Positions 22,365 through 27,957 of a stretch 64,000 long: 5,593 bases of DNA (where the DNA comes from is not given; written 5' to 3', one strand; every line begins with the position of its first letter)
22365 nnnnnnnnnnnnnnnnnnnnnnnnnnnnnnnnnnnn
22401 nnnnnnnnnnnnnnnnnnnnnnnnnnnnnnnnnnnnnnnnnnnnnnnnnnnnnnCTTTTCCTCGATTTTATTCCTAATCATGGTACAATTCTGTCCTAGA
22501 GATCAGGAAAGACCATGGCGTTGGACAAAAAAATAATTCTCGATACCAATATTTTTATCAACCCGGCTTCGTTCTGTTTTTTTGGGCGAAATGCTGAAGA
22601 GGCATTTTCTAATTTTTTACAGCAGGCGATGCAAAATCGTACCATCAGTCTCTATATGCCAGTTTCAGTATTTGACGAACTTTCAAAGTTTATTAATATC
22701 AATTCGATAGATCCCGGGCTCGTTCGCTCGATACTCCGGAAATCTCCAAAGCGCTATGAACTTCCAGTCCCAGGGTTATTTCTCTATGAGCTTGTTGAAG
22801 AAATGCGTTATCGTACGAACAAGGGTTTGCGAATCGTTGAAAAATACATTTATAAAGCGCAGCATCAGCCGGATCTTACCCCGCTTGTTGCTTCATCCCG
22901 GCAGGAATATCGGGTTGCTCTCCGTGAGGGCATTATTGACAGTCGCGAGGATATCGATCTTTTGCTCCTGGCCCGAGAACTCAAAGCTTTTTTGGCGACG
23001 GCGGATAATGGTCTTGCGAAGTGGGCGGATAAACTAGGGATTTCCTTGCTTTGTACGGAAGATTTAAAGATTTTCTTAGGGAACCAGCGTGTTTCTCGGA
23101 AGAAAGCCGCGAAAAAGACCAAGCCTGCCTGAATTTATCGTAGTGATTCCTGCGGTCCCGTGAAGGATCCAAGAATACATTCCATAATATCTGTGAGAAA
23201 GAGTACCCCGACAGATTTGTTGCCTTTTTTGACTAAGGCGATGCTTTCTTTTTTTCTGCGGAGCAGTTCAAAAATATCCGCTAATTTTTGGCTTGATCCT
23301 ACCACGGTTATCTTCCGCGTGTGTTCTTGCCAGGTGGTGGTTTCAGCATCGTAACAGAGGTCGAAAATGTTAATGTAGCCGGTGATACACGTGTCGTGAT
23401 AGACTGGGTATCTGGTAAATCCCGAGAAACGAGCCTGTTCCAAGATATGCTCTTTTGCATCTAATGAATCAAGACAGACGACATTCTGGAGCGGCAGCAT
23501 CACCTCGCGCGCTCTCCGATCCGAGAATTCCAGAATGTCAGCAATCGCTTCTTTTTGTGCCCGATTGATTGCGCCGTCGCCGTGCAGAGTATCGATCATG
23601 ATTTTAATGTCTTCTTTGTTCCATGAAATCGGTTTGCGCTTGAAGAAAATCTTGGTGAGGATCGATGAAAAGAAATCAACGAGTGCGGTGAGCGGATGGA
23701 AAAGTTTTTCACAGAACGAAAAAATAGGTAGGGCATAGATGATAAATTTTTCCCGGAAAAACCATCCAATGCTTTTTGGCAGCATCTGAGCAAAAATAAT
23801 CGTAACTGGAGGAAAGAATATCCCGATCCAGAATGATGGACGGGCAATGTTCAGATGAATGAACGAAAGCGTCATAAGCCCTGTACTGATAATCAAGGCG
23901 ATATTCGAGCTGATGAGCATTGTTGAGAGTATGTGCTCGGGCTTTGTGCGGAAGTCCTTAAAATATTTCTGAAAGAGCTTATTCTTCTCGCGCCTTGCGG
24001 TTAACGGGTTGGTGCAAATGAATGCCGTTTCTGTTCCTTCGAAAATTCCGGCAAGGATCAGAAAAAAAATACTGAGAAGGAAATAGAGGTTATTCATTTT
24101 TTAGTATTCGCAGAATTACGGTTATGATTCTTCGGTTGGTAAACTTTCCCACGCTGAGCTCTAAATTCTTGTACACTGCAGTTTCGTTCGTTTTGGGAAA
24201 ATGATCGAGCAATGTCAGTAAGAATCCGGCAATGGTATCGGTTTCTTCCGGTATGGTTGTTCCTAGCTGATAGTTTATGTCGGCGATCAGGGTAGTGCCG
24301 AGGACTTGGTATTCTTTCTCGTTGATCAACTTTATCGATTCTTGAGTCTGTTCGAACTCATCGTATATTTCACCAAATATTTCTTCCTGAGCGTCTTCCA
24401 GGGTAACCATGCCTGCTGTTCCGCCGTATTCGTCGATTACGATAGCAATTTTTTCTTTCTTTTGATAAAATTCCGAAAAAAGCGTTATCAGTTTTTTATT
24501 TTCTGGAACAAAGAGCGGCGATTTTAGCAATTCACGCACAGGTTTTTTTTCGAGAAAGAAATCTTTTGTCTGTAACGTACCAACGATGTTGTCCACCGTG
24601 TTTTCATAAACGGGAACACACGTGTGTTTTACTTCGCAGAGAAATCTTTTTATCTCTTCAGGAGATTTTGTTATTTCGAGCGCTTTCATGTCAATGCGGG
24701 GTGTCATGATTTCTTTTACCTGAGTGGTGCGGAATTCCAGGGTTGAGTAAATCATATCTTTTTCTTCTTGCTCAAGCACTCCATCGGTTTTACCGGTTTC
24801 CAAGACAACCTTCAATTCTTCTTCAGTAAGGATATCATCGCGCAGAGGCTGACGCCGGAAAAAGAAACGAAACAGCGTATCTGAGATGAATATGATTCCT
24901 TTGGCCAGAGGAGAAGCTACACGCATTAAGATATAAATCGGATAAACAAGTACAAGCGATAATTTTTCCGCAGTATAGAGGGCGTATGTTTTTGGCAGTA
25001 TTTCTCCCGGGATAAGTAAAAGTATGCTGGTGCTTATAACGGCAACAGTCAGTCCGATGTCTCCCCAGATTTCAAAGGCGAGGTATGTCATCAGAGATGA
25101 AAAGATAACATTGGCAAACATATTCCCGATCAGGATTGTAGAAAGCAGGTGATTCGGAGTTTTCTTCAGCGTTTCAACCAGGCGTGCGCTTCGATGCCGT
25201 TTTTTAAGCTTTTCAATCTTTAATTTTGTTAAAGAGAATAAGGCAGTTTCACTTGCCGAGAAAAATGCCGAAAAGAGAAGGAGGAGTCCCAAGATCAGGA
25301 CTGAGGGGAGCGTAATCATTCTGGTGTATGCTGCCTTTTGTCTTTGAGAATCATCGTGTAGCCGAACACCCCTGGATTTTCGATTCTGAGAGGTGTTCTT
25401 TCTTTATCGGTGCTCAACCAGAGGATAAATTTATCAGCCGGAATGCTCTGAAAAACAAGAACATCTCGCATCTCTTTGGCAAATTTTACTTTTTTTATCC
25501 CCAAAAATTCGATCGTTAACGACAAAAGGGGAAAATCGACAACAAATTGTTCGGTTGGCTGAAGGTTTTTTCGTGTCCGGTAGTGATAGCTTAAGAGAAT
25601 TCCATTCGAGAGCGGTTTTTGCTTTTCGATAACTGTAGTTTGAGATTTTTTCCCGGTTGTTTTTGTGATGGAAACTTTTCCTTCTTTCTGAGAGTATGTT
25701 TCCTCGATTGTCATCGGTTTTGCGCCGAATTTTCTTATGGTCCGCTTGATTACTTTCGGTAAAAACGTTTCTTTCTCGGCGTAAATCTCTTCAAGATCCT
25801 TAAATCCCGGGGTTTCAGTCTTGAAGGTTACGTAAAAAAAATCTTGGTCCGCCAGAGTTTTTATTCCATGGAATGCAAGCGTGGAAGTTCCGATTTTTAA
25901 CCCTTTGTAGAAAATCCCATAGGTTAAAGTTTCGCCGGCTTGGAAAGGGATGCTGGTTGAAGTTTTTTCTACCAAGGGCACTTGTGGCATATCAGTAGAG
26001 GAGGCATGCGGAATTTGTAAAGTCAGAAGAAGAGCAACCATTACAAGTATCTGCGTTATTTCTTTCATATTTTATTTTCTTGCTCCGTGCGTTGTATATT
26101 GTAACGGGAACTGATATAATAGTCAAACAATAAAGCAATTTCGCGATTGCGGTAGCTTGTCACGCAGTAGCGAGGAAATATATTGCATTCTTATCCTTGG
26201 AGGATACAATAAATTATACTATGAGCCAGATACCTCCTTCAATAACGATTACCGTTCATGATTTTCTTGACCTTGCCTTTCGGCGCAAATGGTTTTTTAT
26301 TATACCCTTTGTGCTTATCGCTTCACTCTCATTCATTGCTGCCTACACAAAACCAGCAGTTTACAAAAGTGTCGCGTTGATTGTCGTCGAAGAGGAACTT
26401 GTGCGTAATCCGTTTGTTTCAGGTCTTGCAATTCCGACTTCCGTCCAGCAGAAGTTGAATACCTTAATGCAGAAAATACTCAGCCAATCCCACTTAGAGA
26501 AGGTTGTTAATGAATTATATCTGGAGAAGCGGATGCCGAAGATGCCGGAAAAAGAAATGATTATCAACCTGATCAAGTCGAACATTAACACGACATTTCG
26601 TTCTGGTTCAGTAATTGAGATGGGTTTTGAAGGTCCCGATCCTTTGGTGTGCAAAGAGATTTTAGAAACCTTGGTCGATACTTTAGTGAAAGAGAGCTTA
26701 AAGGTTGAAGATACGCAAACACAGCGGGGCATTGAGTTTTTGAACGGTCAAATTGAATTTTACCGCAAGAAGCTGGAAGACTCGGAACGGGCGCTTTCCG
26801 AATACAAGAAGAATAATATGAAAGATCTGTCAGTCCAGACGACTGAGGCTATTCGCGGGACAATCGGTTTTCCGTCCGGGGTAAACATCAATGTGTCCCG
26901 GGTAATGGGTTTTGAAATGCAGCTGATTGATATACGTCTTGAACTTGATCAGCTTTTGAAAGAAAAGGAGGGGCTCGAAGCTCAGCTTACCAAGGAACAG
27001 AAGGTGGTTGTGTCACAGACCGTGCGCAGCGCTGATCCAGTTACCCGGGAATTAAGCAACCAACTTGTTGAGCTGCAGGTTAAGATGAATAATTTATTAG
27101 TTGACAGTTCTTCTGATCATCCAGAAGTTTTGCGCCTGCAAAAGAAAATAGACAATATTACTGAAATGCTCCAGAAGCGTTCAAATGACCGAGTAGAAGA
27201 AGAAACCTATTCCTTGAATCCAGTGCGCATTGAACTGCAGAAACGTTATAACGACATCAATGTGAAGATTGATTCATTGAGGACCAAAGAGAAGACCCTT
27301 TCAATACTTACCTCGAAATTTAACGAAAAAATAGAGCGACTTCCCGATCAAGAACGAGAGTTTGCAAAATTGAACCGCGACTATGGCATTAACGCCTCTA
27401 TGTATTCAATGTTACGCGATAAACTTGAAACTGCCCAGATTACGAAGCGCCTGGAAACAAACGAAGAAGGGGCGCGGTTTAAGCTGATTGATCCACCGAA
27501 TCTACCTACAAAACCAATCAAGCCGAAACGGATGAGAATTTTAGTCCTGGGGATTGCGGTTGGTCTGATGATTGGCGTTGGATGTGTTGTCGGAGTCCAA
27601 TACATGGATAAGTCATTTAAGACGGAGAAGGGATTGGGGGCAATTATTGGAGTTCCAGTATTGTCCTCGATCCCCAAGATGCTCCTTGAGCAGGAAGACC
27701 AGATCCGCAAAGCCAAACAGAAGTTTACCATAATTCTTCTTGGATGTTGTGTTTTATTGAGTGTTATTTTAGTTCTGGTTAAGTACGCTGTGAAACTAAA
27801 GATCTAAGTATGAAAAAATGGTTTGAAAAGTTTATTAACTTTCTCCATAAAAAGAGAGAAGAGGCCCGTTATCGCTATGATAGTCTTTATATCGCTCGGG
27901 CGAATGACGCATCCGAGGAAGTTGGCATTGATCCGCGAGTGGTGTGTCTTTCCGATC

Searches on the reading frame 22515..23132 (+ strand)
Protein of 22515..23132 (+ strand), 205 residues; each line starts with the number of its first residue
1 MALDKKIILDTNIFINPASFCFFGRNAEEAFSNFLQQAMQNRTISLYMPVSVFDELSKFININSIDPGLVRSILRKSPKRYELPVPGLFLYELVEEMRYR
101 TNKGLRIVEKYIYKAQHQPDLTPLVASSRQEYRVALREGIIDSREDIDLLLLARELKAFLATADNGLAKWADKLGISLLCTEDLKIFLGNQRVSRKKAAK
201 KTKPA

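Call 73: search_protein_families(library=pfam, proteins=[window:22515-23132:+], max_evalue=0.0001)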
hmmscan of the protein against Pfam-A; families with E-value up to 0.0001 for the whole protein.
window:22515-23132:+ (205 aa): 1 family
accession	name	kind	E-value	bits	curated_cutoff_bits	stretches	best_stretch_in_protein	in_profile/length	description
PF08745.17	PIN_5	-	1.1e-46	159.3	27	1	7-188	2-200/205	PINc domain ribonuclease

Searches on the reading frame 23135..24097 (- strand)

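Call 73: search_protein_families(library=pfam, proteins=[window:23135-24097:-], max_evalue=0.0001)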
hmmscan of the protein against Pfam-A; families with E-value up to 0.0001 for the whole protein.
window:23135-24097:- (320 aa): 2 families
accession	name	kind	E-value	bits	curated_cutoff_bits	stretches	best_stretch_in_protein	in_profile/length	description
PF01595.25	CNNM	-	2.6e-19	70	28.4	1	8-179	2-179/181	Cyclin M transmembrane N-terminal domain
PF00571.33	CBS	-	1.6e-05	25.6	24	0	260-309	6-56/57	CBS domain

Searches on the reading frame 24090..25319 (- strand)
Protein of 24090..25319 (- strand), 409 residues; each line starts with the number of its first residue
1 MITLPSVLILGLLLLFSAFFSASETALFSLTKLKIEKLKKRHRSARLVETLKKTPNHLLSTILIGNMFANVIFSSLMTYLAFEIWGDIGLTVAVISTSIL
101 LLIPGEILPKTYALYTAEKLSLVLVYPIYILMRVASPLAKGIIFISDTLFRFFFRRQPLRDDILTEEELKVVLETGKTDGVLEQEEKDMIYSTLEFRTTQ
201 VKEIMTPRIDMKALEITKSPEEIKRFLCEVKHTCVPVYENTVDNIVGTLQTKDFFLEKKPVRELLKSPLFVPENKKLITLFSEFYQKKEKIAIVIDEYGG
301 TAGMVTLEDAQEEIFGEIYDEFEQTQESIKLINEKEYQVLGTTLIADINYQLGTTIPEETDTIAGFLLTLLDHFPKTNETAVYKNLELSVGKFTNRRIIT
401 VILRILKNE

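Call 73: search_protein_families(library=pfam, proteins=[window:24090-25319:-], max_evalue=0.0001)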
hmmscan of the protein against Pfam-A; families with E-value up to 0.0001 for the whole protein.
window:24090-25319:- (409 aa): 3 families
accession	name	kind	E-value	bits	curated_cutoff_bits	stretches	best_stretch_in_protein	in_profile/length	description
PF01595.25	CNNM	-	1.4e-46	158.9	28.4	1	9-186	2-181/181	Cyclin M transmembrane N-terminal domain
PF03471.22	CorC_HlyC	-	2e-15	57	27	1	333-405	4-79/81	Transporter associated domain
PF00571.33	CBS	-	1.6e-05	25.5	24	0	261-313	1-54/57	CBS domain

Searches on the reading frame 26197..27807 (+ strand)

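Call 8: search_protein_families(library=pfam, proteins=[window:26197-27807:+], max_evalue=0.001)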
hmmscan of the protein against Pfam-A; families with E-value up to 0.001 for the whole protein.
window:26197-27807:+ (536 aa): 2 families
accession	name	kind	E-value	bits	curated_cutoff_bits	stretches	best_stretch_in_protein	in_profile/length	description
PF13807.11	GNVR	-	3.7e-12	46.4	27.7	1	386-465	3-78/82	G-rich domain on putative tyrosine kinase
PF02706.20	Wzz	-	7.6e-07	29.8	25.5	1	24-107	9-91/91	Chain length determinant protein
